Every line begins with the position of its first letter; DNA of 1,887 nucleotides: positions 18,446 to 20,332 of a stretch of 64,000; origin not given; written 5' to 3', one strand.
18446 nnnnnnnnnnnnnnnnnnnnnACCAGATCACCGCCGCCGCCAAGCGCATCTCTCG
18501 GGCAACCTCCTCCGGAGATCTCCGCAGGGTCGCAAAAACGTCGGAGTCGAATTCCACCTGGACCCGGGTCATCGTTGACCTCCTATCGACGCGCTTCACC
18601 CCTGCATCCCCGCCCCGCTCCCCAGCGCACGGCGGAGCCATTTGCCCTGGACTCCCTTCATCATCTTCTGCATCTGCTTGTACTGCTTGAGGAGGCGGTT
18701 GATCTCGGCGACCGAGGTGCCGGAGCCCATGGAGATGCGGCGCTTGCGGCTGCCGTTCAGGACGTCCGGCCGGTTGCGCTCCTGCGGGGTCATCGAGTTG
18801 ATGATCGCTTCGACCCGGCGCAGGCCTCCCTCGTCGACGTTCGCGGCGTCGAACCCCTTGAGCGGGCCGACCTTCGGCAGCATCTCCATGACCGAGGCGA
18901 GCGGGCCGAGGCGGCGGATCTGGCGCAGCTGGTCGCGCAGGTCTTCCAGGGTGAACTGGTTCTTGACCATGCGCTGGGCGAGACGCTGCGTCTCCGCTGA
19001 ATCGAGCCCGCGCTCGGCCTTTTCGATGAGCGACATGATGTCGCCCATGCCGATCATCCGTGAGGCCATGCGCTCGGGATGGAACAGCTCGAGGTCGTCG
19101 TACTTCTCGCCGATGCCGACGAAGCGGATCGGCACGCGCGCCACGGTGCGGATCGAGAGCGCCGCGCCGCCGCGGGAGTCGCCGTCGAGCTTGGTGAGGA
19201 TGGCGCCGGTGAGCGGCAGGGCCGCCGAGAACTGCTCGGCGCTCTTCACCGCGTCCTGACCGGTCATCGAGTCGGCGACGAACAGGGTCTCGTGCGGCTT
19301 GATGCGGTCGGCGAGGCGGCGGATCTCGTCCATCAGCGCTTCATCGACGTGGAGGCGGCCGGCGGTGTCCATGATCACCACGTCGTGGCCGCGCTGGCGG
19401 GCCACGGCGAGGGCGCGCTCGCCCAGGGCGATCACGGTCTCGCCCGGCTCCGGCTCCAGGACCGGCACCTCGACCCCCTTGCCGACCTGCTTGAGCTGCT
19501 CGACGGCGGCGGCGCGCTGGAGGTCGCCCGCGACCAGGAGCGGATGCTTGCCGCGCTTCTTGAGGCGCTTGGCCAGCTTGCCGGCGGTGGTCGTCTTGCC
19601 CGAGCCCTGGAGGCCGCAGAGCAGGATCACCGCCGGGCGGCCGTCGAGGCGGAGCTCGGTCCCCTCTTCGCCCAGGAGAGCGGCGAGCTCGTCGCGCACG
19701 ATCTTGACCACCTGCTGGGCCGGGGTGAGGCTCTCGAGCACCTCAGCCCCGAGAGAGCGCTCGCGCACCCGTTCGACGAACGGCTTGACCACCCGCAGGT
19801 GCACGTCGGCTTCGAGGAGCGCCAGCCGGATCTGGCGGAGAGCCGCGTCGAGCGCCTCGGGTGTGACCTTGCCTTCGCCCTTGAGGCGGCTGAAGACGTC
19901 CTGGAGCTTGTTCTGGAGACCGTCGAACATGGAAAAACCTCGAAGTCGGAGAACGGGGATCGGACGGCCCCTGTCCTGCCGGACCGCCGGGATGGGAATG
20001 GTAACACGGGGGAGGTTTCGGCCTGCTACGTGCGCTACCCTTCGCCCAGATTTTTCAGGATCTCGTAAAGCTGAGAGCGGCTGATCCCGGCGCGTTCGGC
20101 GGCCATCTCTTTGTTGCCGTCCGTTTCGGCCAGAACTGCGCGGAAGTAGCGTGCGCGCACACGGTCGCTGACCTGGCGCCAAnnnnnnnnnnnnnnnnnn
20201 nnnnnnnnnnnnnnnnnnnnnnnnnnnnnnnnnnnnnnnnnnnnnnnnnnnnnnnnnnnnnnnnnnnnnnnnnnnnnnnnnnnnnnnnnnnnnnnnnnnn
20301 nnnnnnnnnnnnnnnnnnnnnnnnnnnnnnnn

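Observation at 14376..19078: ~450-bp diverged duplication of the ffh 3' end brackets a ~3.7-kb low-G+C islet (integration scar without an integrase)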

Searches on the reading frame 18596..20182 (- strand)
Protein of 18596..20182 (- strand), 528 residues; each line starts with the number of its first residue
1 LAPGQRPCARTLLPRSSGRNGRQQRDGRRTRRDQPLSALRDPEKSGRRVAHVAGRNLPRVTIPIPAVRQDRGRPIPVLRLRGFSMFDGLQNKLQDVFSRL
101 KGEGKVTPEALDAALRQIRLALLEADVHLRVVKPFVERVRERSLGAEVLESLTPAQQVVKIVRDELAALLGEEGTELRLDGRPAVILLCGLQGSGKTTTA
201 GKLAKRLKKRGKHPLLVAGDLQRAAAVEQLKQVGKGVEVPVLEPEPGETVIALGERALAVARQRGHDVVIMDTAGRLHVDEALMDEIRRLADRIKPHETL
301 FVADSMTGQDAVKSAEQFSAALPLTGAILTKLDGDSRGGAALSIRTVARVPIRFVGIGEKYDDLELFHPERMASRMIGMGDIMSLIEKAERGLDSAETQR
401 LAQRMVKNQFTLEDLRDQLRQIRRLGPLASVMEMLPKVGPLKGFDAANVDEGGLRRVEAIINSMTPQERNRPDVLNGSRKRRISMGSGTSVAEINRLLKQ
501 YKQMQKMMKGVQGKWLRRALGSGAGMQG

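Call 6: search_protein_families(library=pfam, proteins=[window:18596-20182:-], max_evalue=0.01)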
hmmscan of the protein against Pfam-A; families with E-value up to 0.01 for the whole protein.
window:18596-20182:- (528 aa): 16 families
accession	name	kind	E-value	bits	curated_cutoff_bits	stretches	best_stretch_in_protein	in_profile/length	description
PF00448.28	SRP54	-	1e-71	241.1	22.7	1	183-377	1-195/196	SRP54-type protein, GTPase domain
PF02978.25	SRP_SPB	-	1.4e-33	115.6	27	1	409-508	1-91/91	Signal peptide binding domain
PF02881.24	SRP54_N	-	1.3e-20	73.8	22.4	1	89-166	1-75/75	SRP54-type protein, helical bundle domain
PF13401.12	AAA_22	-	4.4e-07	30.7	27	1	183-293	5-113/130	AAA domain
PF06414.18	Zeta_toxin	-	4.1e-06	26.8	22.3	1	180-281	13-111/199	Zeta toxin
PF13671.12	AAA_33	-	8.7e-06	26.5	27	1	185-298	1-100/143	AAA domain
PF13191.12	AAA_16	-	9.9e-06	26.6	32.6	1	180-310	21-145/167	AAA ATPase domain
PF13207.12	AAA_17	-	1.6e-05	25.7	27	1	190-302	2-108/136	AAA domain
PF01583.26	APS_kinase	-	3.2e-05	24.4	21.1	1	183-230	2-49/152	Adenylylsulphate kinase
PF01656.29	CbiA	-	3.5e-05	24.2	25.4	1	193-337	9-88/125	CobQ/CobB/MinD/ParA nucleotide binding domain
PF13238.12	AAA_18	-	0.00037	21.4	29.4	1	186-209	1-23/128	AAA domain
PF13614.12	AAA_31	-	0.00061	20.2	27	1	193-227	12-46/177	AAA domain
PF08433.16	KTI12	-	0.00069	19.6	22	0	185-217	3-35/271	Chromatin associated protein KTI12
PF20720.3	nSTAND3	-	0.0034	17.5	27.2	0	185-224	19-57/155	Novel STAND NTPase 3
PF13604.12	AAA_30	-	0.0051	17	27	0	184-304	19-124/191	AAA domain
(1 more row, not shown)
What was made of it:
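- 18596..19930 (-): Intact ffh (444 aa; SRP54_N, SRP54 GTPase and SRP_SPB M domain). The real start is the ATG at 19930, not the TTG at 20182. Pfam, call 6.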

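Call 10: find_related_loci(query=window:18599-19930:-, collection=genome_contigs, flank=10000)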
Query window:18599-19930:- (444 aa) in genome_contigs; peptide patterns used: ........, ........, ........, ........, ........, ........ (x = any residue, [..] = any of these).
599 stretches matched a pattern (row limit reached: there are more); 410 encode a relative of the query (tblastn E <= 1e-3); the best 80 are kept; 80 distinct loci.
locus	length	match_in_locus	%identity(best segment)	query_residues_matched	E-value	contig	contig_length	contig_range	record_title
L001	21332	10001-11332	95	1-444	0e+0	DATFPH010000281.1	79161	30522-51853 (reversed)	MAG TPA_asm: Thermoanaerobaculia bacterium isolate SMAG_U9298 k141_919209, whole genome shotgun sequence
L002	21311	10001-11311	89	1-437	0e+0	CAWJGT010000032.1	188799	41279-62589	MAG: uncultured Holophagales bacterium isolate MFD04935.bin.1.7 genome assembly, contig: contig_52909, whole genome shot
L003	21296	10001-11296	91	1-432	0e+0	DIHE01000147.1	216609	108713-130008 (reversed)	MAG TPA_asm: Holophagales bacterium UBA5704 UBA5704_contig_84, whole genome shotgun sequence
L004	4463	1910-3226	88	1-439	0e+0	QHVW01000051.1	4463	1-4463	MAG: Acidobacteria bacterium isolate gp7 AA5 14_0903_05_20cm_scaffold_6061_curated, whole genome shotgun sequence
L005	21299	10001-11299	88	1-433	0e+0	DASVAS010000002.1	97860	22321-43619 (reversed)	MAG TPA_asm: Thermoanaerobaculia bacterium isolate SMAG_U1959 k141_1351159, whole genome shotgun sequence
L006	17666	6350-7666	88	1-439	0e+0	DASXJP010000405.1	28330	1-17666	MAG TPA_asm: Thermoanaerobaculia bacterium isolate SMAG_U5251 k141_3539213, whole genome shotgun sequence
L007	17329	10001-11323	87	1-441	0e+0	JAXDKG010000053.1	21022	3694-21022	MAG: Acidobacteriota bacterium isolate BP_59 scaffold_1157419, whole genome shotgun sequence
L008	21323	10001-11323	87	1-441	0e+0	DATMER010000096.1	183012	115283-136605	MAG TPA_asm: Thermoanaerobaculia bacterium isolate SMAG_U13441 k141_4409802, whole genome shotgun sequence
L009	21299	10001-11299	88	1-433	0e+0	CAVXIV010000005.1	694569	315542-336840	MAG: uncultured Acidobacteriota bacterium isolate MFD03066.bin.2.238 genome assembly, contig: contig_19266, whole genome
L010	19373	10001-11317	87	1-439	0e+0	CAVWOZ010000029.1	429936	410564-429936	MAG: uncultured Acidobacteriota bacterium isolate MFD09368.bin.3.159 genome assembly, contig: contig_36549, whole genome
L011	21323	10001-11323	87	1-441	0e+0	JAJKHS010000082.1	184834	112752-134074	MAG: Thermoanaerobaculum sp. isolate b48_HoplandSoilSeptJan k101_4370192, whole genome shotgun sequence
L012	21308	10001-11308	88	1-436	0e+0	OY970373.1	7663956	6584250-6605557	MAG: uncultured Acidobacteriota bacterium isolate MFD09368.bin.c.1 genome assembly, chromosome: 1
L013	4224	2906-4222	87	1-439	0e+0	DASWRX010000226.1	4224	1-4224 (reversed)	MAG TPA_asm: Thermoanaerobaculia bacterium isolate SMAG_U3534 k141_2470436, whole genome shotgun sequence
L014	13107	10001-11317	86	1-439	0e+0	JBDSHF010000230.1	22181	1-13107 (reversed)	MAG: Thermoanaerobaculia bacterium isolate cluster1_bin.27 k127_13602528, whole genome shotgun sequence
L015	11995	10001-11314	88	1-438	0e+0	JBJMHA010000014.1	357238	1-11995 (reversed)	MAG: Thermoanaerobaculia bacterium isolate H1_16_all_fractions_metab_conc_6_69_19 k255_884431, whole genome shotgun sequ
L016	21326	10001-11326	87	1-442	0e+0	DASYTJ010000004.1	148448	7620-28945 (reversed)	MAG TPA_asm: Thermoanaerobaculia bacterium isolate SMAG_U4564 k141_6222, whole genome shotgun sequence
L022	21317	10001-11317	87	1-439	0e+0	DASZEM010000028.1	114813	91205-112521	MAG TPA_asm: Thermoanaerobaculia bacterium isolate SMAG_U6494 k141_103296, whole genome shotgun sequence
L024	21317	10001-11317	86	1-439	0e+0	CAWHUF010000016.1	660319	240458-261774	MAG: uncultured Acidobacteriota bacterium isolate MFD03066.bin.1.255 genome assembly, contig: contig_7228, whole genome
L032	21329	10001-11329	81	1-443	0e+0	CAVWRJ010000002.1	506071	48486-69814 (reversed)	MAG: uncultured Acidobacteriota bacterium isolate MFD01213.bin.1.234 genome assembly, contig: contig_12439, whole genome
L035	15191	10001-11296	81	1-432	0e+0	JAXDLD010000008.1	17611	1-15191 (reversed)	MAG: Acidobacteriota bacterium isolate BP_61 scaffold_2869112, whole genome shotgun sequence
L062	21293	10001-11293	61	1-432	2e-168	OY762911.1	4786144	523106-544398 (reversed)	MAG: Thermoanaerobaculia bacterium isolate 14c23368-4dca-4d55-9b94-f295180eceef genome assembly, chromosome: 1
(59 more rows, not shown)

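Call 15: search_protein_families(library=pfam, proteins=[L001:11376-11708:+, L001:11683-12321:+, L001:12952-13203:-, L001:13200-13634:-, L001:14125-15798:-, L001:16220-16612:+, L001:16936-17862:+, L001:17487-18668:+, L001:17913-19136:-, L001:19013-21262:+], max_evalue=0.01)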
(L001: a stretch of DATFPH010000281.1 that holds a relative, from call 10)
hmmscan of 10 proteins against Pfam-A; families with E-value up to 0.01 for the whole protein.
L001:11376-11708:+ (110 aa): 0 families

L001:11683-12321:+ (212 aa): 1 family
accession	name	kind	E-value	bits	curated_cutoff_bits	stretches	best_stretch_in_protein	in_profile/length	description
PF02661.23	Fic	-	1.1e-10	42.6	24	1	38-161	3-92/93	Fic/DOC family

L001:12952-13203:- (83 aa): 0 families

L001:13200-13634:- (144 aa): 0 families

L001:14125-15798:- (557 aa): 3 families
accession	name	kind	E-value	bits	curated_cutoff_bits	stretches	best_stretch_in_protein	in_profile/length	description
PF13676.11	TIR_2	-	1e-25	91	28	1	7-129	1-121/122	TIR domain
PF13646.12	HEAT_2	-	3.8e-05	24.3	27.7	0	440-500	16-73/88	HEAT repeats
PF01582.25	TIR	-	8.9e-05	22.8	21.3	1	5-96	2-96/179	TIR domain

L001:16220-16612:+ (130 aa): 1 family
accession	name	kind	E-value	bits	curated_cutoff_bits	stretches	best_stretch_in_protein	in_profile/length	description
PF05973.20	Gp49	-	9.6e-15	54.9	23.9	1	37-114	8-89/90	Phage derived protein Gp49-like (DUF891)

L001:16936-17862:+ (308 aa): 0 families

L001:17487-18668:+ (393 aa): 0 families

L001:17913-19136:- (407 aa): 8 families
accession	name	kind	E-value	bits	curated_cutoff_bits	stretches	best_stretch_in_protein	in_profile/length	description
PF00005.33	ABC_tran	-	2.6e-29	103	25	1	209-346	11-137/137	ABC transporter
PF13304.12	AAA_21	-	7.5e-06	26.7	27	1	211-241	1-26/304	AAA domain, putative AbiEii toxin, Type IV TA system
PF13555.12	AAA_29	-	0.00025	21.2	27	1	201-229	14-42/61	P-loop containing region of AAA domain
PF02463.25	SMC_N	-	0.00025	21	40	1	201-368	16-191/220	RecF/RecN/SMC N terminal domain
PF02562.22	PhoH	-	0.0028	17.6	27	0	208-225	18-35/205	PhoH-like protein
PF13476.12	AAA_23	-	0.0029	18.7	27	1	202-229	12-39/201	AAA domain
PF13558.12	SbcC_Walker_B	-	0.0041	17.8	27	0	310-361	25-89/90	SbcC/RAD50-like, Walker B motif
PF13401.12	AAA_22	-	0.006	17.3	27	0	210-268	6-33/130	AAA domain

L001:19013-21262:+ (749 aa): 0 families
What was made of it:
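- XRE is paired with HigB in L001 (call 15).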

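Call 22: search_protein_families(library=pfam, proteins=[L012:11342-12244:-, L022:11343-12251:-, L024:11394-12275:-, L014:11675-12592:-, L016:11633-12613:-, L032:11493-12383:-, L035:11339-12724:-, L035:12753-13985:-, L003:11345-12733:+, L062:12143-13411:-], max_evalue=0.001)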
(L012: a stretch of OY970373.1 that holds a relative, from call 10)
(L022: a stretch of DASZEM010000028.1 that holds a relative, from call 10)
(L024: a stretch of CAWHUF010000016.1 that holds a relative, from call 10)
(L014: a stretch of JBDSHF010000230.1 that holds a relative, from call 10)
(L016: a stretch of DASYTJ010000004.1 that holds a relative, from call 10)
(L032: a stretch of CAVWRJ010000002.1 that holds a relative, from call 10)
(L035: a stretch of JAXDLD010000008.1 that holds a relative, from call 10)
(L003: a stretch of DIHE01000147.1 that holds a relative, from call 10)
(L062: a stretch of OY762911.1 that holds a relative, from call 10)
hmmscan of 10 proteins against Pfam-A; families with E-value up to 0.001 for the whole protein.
L012:11342-12244:- (300 aa): 0 families

L022:11343-12251:- (302 aa): 0 families

L024:11394-12275:- (293 aa): 0 families

L014:11675-12592:- (305 aa): 0 families

L016:11633-12613:- (326 aa): 1 family
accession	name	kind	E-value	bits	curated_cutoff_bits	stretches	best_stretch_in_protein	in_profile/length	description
PF04754.18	Transposase_31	-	9.1e-31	107.5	21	1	13-208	3-189/203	Putative transposase, YhgA-like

L032:11493-12383:- (296 aa): 1 family
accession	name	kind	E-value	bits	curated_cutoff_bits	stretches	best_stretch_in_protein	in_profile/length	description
PF21300.2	LbR_Ice_bind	-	2.5e-06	27.9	30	0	230-287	38-95/97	Grass antifreeze beta roll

L035:11339-12724:- (461 aa): 0 families

L035:12753-13985:- (410 aa): 0 families

L003:11345-12733:+ (462 aa): 2 families
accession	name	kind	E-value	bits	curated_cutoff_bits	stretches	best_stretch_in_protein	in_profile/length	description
PF04055.27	Radical_SAM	-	6e-21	75.8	29.5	1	199-360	2-165/166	Radical SAM superfamily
PF02310.24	B12-binding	-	8.3e-16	58.4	32.1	1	24-129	11-121/121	B12 binding domain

L062:12143-13411:- (422 aa): 4 families
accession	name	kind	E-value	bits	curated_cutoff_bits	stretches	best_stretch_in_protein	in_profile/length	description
PF00665.32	rve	-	4.7e-22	78.6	32.6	1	209-308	2-100/102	Integrase core domain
PF13683.12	rve_3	-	1.1e-09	38.3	26.5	1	299-364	2-67/67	Integrase core domain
PF13384.12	HTH_23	-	0.00074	19.7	24.6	0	92-118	10-36/50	Homeodomain-like domain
PF13565.12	HTH_32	-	0.00078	20.4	33.7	1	129-183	24-73/73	Homeodomain-like domain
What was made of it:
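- Tried and rejected: None was found, only a YhgA-like Transposase_31 protein, an IS rve transposase, a radical-SAM enzyme and unknowns (call 22).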

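Call 23: search_protein_families(library=padloc, proteins=[L001:14125-15798:-, L001:11376-11708:+, L001:11683-12321:+, L001:16220-16612:+], max_evalue=0.001)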
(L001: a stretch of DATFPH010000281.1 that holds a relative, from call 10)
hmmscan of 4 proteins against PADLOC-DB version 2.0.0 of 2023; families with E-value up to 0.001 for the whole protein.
L001:14125-15798:- (557 aa): 11 families
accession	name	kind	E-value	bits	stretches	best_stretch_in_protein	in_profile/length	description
PDLC03957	bSEFIR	-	3.7e-12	44.8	1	11-57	47-94/412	-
PDLC05062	PDC-S66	-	4.1e-11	40.8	1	3-67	147-212/282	-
PDLC02012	SAVED5--SAVED_TIR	-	2.5e-10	38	1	2-64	10-72/404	-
PDLC00728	Effector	-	1.1e-05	22.6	1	6-64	11-69/432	TIR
PDLC02403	Aga_TIR-PNTD1-PNTD2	-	1.8e-05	22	1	7-60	5-59/443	Class I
PDLC00422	ThsB1|ThsB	-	3.2e-05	21.5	1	2-36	38-72/194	TIR-like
PDLC00424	ThsB1|ThsB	-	6.1e-05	20.9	1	6-65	103-163/234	TIR-like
PDLC02421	Aga_TIR-PNTD1-PNTD2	-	8.3e-05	19.9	1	7-58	6-58/430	Class I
PDLC00425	ThsB1|ThsB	-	0.00033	17.9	1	3-36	250-283/389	TIR-like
PDLC00436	ThsB1|ThsB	-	0.00049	17.6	1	5-38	36-69/183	TIR-like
PDLC00727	Effector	-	0.00072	16.1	1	7-64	176-233/590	TIR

L001:11376-11708:+ (110 aa): 0 families

L001:11683-12321:+ (212 aa): 6 families
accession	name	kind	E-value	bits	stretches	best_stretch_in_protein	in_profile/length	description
PDLC04839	PDC-S04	-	8.6e-15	52.9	1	20-206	42-203/205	-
PDLC04838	PDC-S04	-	2.8e-08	31.8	1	134-207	134-204/209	-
PDLC03963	SoFic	-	5.2e-08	30.6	1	12-156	89-206/361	-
PDLC04840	PDC-S04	-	7.6e-08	30.3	1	130-171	142-183/227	-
PDLC04836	PDC-S04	-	5.9e-06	23.6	1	137-171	162-196/244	-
PDLC04837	PDC-S04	-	0.0004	17.7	0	136-156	157-177/234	-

L001:16220-16612:+ (130 aa): 1 family
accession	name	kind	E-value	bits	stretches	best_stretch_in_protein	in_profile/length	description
PDLC03886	NsnC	-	9.6e-06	23.2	1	75-119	247-291/293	-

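Call 24: find_encoding_contigs(protein=window:18596-19930:-, flank=10000, max_places=10)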
Protein window:18596-19930:- (444 aa): 1 contig read that carries it; 1 place shown.
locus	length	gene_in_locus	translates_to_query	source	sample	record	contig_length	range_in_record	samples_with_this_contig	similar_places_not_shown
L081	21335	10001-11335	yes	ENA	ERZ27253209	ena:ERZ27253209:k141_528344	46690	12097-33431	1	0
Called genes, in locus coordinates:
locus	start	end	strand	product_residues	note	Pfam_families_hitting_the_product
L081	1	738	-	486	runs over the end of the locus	PF00224:PK, PF02887:PK_C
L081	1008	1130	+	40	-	-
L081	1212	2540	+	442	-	PF00149:Metallophos (faint)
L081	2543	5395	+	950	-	PF01590:GAF (faint), PF13185:GAF_2 (weak), PF02518:HATPase_c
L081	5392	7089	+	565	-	PF00072:Response_reg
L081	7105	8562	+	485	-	-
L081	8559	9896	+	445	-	PF00158:Sigma54_activat, PF14532:Sigma54_activ_2, PF07728:AAA_5, PF25601:AAA_lid_14, PF02954:HTH_8 (faint)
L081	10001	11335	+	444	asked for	PF02881:SRP54_N, PF06414:Zeta_toxin (weak), PF13191:AAA_16 (weak), PF13401:AAA_22 (weak), PF00448:SRP54, PF13207:AAA_17 (weak), PF13671:AAA_33 (weak), PF02978:SRP_SPB, +1 more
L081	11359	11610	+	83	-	PF03683:UPF0175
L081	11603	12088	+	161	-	PF11848:DUF3368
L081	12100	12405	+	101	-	PF13744:HTH_37 (weak), PF13560:HTH_31, PF01381:HTH_3, PF13443:HTH_26 (weak)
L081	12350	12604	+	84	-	-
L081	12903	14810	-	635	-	PF00270:DEAD, PF04851:ResIII, PF00271:Helicase_C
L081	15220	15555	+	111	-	PF02978:SRP_SPB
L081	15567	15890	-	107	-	PF02452:PemK_toxin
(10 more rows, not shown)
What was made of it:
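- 18596..19930 (-): The exact protein and the same gene call are found on an independent contig (call 24).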

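Call 27: find_related_loci(query=window:18599-19930:-, collection=metagenome_contigs, flank=10000)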
Query window:18599-19930:- (444 aa) in metagenome_contigs; peptide patterns used: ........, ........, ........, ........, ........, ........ (x = any residue, [..] = any of these).
600 stretches matched a pattern (row limit reached: there are more); 379 encode a relative of the query (tblastn E <= 1e-3); the best 80 are kept; 80 distinct loci.
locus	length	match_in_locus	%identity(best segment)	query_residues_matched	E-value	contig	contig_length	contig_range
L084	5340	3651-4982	98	1-444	0e+0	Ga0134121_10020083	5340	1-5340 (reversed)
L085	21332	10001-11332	94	1-444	0e+0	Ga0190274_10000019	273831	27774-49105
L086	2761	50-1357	95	1-436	0e+0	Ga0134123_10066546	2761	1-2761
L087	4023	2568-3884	88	1-439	0e+0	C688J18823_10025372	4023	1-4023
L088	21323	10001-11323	87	1-441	0e+0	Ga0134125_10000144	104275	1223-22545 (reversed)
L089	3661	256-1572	87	1-439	0e+0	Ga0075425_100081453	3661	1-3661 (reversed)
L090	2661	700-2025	86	1-441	0e+0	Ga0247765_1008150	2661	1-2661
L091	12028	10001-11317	87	1-439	0e+0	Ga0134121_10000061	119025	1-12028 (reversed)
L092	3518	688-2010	86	1-441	0e+0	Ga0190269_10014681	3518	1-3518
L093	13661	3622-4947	86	1-441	0e+0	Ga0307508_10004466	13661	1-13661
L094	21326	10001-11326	86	1-441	0e+0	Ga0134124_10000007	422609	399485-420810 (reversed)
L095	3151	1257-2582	85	1-441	0e+0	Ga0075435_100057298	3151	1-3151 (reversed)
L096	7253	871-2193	86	1-441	0e+0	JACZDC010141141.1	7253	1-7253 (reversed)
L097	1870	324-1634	81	1-437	0e+0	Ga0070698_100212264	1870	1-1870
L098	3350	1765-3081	85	1-439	0e+0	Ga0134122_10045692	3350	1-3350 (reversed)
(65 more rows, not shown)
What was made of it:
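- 18596..19930 (-): 48-98% identical to Ffh in 163 fetched loci (calls 10, 27).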

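Call 61: search_protein_families(library=pfam, alignment_id=A4, max_evalue=0.001)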
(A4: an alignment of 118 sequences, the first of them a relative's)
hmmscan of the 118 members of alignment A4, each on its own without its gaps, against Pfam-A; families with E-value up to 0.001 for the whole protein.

A. member 1, L001:11376-11708:+ (110 aa): 0 families

B. families by the number of members that match (of 118 scanned): 75 families (the first 25 are shown)
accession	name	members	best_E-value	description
PF00903.31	Glyoxalase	4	8.4e-18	Glyoxalase/Bleomycin resistance protein/Dioxygenase superfamily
PF18029.7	Glyoxalase_6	4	1.6e-08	Glyoxalase-like domain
PF22677.2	Ble-like_N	4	1.4e-06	Bleomycin resistance protein-like N-terminal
PF05685.18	Uma2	3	8.3e-23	Putative restriction endonuclease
PF07719.23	TPR_2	3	5.7e-15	Tetratricopeptide repeat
PF13424.12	TPR_12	3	3.3e-12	Tetratricopeptide repeat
PF00587.30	tRNA-synt_2b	2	2.5e-48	tRNA synthetase class II core domain (G, H, P, S and T)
PF13307.12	Helicase_C_2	2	9.3e-35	Helicase C-terminal domain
PF03129.25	HGTP_anticodon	2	4.4e-22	Anticodon binding domain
PF05016.21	ParE_toxin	2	1.8e-17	ParE toxin of type II toxin-antitoxin system, parDE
PF18765.7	Polbeta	2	2.2e-14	Polymerase beta, Nucleotidyltransferase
PF07973.19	tRNA_SAD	2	1.2e-13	Threonyl and Alanyl tRNA synthetase second additional domain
PF01909.29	NTP_transf_2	2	6.7e-13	Nucleotidyltransferase domain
PF02824.27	TGS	2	3.9e-11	TGS domain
PF13181.12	TPR_8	2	1.8e-10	Tetratricopeptide repeat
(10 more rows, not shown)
